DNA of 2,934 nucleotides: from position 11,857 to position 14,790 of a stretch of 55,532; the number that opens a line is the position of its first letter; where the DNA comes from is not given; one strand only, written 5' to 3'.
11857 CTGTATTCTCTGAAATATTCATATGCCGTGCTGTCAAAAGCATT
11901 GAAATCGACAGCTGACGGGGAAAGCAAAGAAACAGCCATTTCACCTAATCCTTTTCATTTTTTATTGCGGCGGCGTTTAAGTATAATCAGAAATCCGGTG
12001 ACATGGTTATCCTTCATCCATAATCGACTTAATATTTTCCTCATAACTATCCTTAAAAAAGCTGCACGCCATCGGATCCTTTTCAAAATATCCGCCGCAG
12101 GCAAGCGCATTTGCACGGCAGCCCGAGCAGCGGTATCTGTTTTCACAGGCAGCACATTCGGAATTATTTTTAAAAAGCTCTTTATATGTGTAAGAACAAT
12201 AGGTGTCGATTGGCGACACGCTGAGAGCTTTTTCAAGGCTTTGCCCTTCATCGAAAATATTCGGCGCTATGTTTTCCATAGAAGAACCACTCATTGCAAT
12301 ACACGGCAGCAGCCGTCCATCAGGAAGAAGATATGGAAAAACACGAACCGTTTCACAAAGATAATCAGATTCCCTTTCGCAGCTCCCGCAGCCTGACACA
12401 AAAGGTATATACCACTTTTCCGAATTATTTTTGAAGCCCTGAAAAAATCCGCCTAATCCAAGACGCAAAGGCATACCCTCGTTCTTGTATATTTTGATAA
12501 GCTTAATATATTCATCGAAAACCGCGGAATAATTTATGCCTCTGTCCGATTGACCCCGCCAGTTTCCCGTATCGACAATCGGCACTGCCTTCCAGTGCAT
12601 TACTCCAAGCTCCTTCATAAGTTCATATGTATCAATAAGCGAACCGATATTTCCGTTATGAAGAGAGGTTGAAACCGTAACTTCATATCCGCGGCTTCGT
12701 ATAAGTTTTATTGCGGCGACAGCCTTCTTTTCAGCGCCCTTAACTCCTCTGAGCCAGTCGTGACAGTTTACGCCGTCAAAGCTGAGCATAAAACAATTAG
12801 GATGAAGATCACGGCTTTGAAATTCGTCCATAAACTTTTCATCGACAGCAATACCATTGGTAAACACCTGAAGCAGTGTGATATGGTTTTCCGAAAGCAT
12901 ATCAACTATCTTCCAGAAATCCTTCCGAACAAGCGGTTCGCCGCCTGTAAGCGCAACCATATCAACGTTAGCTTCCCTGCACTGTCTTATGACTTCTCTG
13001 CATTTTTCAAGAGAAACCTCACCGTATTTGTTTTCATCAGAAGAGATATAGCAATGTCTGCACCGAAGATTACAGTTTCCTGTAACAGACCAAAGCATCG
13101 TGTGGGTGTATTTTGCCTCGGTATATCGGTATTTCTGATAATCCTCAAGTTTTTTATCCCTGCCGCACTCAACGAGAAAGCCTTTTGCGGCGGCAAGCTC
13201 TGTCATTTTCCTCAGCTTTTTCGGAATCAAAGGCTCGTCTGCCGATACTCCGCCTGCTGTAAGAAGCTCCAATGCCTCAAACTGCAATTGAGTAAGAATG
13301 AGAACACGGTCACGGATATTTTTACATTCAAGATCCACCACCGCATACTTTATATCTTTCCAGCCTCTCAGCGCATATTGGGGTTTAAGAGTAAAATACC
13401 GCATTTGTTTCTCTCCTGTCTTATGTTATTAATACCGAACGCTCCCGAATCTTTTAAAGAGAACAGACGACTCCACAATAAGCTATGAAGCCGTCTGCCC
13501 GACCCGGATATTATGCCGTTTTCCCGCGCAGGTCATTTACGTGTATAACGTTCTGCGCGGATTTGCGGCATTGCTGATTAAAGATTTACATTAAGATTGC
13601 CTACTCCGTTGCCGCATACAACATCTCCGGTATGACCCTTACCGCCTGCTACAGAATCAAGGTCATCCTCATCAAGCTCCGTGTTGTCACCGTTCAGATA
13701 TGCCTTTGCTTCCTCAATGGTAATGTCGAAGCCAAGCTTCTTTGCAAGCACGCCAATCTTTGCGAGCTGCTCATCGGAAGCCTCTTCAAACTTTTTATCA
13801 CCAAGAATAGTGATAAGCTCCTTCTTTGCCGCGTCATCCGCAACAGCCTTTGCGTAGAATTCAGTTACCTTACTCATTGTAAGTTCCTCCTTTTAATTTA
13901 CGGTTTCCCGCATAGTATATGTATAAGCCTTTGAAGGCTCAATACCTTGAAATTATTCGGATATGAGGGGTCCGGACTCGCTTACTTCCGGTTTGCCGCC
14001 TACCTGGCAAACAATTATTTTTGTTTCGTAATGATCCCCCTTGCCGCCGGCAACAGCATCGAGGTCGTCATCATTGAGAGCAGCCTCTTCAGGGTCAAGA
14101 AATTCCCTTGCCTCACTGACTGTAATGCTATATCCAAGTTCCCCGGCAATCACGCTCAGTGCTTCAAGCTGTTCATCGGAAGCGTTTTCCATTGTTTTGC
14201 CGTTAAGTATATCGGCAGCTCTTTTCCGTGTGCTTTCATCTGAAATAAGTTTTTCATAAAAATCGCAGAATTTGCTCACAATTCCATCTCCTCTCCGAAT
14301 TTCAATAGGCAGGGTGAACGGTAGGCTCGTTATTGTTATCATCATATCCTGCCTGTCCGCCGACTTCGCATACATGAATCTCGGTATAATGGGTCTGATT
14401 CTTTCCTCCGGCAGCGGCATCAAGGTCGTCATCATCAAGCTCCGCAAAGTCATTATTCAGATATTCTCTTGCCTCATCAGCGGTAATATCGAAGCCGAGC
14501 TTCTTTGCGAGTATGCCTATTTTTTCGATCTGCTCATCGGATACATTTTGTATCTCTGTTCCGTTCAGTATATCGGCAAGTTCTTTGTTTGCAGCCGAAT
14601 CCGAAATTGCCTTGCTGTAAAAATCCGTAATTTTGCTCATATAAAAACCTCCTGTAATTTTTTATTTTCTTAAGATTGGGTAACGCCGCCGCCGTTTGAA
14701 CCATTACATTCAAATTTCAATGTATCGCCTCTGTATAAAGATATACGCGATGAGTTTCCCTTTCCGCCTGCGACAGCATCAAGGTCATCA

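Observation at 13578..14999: Four paralogous precursors: conserved 79-aa Nif11 leader, hypervariable cores that all begin with Lys and carry exactly one Cys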

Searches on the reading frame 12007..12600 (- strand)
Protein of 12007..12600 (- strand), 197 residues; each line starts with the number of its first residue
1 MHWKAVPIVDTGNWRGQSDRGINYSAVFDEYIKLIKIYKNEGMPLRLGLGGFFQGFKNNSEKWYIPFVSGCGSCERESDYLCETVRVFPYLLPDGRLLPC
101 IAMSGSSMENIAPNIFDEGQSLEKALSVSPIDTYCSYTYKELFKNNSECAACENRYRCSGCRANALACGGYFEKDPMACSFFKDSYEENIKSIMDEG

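Call 92: search_protein_families(library=pfam, proteins=[window:12007-12600:-], max_evalue=10)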
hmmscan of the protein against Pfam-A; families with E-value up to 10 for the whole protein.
window:12007-12600:- (197 aa): 0 families

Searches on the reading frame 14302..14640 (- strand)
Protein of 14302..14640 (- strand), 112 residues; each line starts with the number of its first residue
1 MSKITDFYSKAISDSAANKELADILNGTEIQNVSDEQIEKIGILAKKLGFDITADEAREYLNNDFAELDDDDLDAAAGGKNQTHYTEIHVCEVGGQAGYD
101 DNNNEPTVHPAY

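Call 5: search_protein_families(library=pfam, proteins=[window:14302-14640:-], max_evalue=0.01)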
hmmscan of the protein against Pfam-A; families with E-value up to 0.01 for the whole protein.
window:14302-14640:- (112 aa): 0 families

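Call 6: search_protein_families(library=ncbifam, proteins=[window:14302-14640:-], max_evalue=0.01)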
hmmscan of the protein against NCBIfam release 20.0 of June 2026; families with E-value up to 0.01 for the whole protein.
window:14302-14640:- (112 aa): 1 family
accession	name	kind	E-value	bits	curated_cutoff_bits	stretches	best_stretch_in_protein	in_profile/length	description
TIGR03798.1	leader_Nif11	subfamily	0.00042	20.5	32.3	1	40-79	31-68/68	Nif11-like leader peptide family RiPP precursor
